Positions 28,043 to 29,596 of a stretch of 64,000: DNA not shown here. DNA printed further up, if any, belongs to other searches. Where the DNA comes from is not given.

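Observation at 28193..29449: Type IV prepilin-like N-terminus fused to a cysteine-rich module and a DUF1566/C-type-lectin-like domain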

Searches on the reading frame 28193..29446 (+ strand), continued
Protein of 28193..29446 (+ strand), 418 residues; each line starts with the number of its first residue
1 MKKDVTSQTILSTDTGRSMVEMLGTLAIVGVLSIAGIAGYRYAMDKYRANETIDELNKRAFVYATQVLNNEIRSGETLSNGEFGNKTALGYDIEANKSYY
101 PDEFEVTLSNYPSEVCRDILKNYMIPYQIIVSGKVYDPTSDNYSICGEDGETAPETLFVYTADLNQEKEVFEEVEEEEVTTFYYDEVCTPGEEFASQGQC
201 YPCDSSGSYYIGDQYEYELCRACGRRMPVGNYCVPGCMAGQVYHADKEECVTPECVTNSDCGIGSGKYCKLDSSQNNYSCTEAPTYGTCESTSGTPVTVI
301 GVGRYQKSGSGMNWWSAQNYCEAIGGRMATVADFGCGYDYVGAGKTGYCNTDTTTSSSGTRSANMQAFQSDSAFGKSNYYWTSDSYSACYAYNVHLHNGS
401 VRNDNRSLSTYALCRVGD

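Call 85: find_encoding_contigs(protein=P0013, flank=1200, max_places=6)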
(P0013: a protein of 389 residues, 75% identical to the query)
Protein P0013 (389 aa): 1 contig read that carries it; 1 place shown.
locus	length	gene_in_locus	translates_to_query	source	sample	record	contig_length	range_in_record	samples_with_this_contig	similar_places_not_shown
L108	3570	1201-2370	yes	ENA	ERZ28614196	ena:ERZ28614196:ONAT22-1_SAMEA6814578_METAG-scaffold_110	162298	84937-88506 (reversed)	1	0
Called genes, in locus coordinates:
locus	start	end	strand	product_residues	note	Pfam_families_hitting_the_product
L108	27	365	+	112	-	PF13560:HTH_31, PF01381:HTH_3, PF13443:HTH_26 (weak)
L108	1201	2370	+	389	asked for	-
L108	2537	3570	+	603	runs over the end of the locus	PF00005:ABC_tran, PF01926:MMR_HSR1 (faint), PF13175:AAA_15 (faint), PF13191:AAA_16 (faint), PF13304:AAA_21 (faint), PF02463:SMC_N, PF00005:ABC_tran, PF16326:ABC_tran_CTD, +4 more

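Call 86: find_encoding_contigs(protein=P0003, flank=1200, max_places=6)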
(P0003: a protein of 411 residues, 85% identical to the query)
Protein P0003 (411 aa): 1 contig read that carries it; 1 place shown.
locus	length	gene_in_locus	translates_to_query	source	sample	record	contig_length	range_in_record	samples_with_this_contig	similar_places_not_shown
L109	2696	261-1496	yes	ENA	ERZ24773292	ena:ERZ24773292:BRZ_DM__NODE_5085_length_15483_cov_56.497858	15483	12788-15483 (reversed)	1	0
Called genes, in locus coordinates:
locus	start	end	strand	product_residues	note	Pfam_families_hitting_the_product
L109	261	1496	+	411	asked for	-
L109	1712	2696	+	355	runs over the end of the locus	PF01116:F_bP_aldolase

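Call 107: search_protein_families(library=pfam, alignment_id=A4, max_evalue=0.01)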
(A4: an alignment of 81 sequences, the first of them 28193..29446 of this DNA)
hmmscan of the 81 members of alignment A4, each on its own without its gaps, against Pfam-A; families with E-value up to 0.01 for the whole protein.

A. member 1, window:28193-29446:+ (418 aa): 1 family
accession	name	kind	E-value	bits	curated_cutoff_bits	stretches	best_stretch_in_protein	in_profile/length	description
PF21164.2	Dumpy_DPY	-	0.0073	16.7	27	0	253-261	2-10/24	Dumpy, DPY module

B. families by the number of members that match (of 81 scanned): 11 families
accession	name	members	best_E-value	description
PF21164.2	Dumpy_DPY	7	0.00055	Dumpy, DPY module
PF25024.1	EGF_TEN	2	1.5e-07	Teneurin EGF domain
PF23106.1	EGF_Teneurin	2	6.2e-06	Teneurin-like EGF domain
PF01683.23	EB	2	8.2e-06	EB module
PF07974.19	EGF_2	2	0.00083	EGF-like domain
PF22627.1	AglB_core-like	2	0.0039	AglB core domain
PF08805.16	PilS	1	9.5e-05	PilS N terminal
PF18676.6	MBG_2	1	0.00072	MBG domain (YGX type)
PF07603.17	Lcl_C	1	0.0061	Lcl C-terminal domain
PF04863.19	EGF_alliinase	1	0.0067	Alliinase EGF-like domain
PF00008.33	EGF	1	0.0078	EGF-like domain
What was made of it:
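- One member hits Pfam PilS_N (call 107).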
